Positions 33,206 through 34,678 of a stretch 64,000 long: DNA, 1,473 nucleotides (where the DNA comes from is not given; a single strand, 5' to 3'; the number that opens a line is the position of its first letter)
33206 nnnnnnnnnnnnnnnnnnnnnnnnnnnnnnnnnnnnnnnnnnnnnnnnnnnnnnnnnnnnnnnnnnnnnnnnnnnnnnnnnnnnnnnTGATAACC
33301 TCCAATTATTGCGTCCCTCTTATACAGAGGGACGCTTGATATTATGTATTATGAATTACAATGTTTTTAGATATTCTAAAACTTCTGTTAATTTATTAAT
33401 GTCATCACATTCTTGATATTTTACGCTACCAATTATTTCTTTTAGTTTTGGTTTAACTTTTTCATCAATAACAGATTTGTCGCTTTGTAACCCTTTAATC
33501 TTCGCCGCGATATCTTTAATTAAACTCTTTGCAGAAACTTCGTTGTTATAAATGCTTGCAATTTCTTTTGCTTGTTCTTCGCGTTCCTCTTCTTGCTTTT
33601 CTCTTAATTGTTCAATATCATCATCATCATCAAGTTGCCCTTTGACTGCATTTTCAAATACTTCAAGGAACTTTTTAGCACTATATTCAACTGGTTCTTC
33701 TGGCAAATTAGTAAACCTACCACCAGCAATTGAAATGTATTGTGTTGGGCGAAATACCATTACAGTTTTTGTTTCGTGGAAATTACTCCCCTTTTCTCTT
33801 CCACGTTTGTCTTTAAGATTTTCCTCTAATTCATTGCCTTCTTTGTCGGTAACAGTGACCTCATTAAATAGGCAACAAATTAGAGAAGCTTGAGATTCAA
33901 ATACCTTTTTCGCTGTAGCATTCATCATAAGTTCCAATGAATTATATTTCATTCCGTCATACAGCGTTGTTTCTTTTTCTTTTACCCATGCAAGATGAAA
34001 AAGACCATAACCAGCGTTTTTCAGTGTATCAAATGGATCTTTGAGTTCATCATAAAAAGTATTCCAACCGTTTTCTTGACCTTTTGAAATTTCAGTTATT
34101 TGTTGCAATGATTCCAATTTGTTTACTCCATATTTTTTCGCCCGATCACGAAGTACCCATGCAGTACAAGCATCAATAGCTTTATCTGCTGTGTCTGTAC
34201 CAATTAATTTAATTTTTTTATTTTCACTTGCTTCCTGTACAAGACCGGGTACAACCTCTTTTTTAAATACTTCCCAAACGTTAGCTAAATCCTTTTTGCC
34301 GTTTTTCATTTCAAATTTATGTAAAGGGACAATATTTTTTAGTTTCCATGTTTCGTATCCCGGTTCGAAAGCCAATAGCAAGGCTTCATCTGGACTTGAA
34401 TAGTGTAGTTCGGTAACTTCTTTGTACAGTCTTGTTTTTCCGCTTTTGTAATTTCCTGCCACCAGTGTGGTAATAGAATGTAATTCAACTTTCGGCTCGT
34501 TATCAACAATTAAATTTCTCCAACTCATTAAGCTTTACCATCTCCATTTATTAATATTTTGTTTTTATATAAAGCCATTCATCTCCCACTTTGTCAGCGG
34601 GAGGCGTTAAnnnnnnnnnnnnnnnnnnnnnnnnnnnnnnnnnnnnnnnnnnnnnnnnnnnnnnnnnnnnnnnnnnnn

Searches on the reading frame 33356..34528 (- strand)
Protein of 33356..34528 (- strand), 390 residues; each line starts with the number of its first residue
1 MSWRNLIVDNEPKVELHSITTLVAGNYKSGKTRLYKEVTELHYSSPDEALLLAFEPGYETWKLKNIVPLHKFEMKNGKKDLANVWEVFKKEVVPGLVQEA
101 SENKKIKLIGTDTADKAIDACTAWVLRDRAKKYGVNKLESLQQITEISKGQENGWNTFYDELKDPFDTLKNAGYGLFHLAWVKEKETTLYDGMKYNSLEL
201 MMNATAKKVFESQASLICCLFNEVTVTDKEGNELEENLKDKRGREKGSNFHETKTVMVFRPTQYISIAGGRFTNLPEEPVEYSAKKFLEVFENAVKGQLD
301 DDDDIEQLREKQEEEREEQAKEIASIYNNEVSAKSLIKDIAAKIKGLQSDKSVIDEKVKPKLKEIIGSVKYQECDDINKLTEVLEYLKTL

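Call 43: search_protein_families(library=pfam, proteins=[window:33356-34528:-], max_evalue=0.01)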
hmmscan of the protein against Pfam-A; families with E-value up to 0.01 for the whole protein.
window:33356-34528:- (390 aa): 1 family
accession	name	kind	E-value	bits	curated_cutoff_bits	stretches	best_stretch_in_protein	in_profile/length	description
PF13479.12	AAA_24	-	5.9e-12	46.3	27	1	20-223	4-171/195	AAA domain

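Call 53: search_dna_similar(query=window:33356-34528:-, collection=phages, mode=protein, max_rows=12)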
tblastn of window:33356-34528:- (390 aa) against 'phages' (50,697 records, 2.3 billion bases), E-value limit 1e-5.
Records with a match: 57; places in all: 57; records where one place covers at least 80% of the query: 17.
Best place of each record, by identity: 60-80% 3; <60% 54.
By first word of the organism name: Bacillus 38; Lactococcus 15; Brevibacillus 2; Thomasclavelia 2.
By host as written in the record: Lactococcus lactis 12; Bacillus anthracis Sterne 10; Bacillus anthracis 7; Bacillus cereus 6; Bacillus subtilis 3; Bacillus subtilis Delta6 2; Brevibacillus laterosporus 2; Bacillus cohnii 2; and 9 more.
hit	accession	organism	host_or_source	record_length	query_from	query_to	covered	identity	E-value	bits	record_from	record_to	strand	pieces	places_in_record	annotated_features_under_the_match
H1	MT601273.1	Bacillus phage vB_BsuS-Goe12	Bacillus subtilis Delta6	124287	1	299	77%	67.9%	8e-131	419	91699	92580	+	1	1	hypothetical: hypothetical protein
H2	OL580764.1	Bacillus phage vB_BsuS-Goe14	Bacillus subtilis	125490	1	299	77%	67.9%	8e-131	419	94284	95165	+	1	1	hypothetical protein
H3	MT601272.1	Bacillus phage vB_BsuS-Goe11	Bacillus subtilis Delta6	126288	1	299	77%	67.9%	8e-131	419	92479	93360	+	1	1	hypothetical: hypothetical protein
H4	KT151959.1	Brevibacillus phage Sundance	Brevibacillus laterosporus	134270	7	380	96%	28.2%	5e-16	86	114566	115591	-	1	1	putative nucleotide-binding protein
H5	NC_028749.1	Brevibacillus phage Sundance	Brevibacillus laterosporus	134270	7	380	96%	28.2%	5e-16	86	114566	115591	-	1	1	Sak4-like ssDNA annealing protein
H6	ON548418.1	Bacillus phage vB_BanS-Thrax2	Bacillus anthracis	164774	1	390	100%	26.7%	7e-13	76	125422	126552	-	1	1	p-loop-containing nucleoside triphosphate hydrolase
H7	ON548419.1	Bacillus phage vB_BanS-Thrax3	Bacillus anthracis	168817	1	390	100%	25.9%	1e-13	79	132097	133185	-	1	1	p-loop-containing nucleoside triphosphate hydrolase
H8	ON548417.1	Bacillus phage vB_BanS-Thrax1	Bacillus anthracis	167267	1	390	100%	25.6%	5e-13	77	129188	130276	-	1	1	p-loop-containing nucleoside triphosphate hydrolase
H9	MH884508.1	Bacillus phage vB_BcoS-136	Bacillus cohnii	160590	1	390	100%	25.6%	1e-11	72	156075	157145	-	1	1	hypothetical protein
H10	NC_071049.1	Bacillus phage vB_BcoS-136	Bacillus cohnii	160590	1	390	100%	25.6%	1e-11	72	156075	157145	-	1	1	hypothetical protein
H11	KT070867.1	Bacillus phage PBC2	Bacillus cereus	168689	1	390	100%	25.4%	2e-13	78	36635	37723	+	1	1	p-loop containing nucleoside triphosphate hydrolase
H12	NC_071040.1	Bacillus phage PBC2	Bacillus cereus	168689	1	390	100%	25.4%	2e-13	78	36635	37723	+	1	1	p-loop containing nucleoside triphosphate hydrolase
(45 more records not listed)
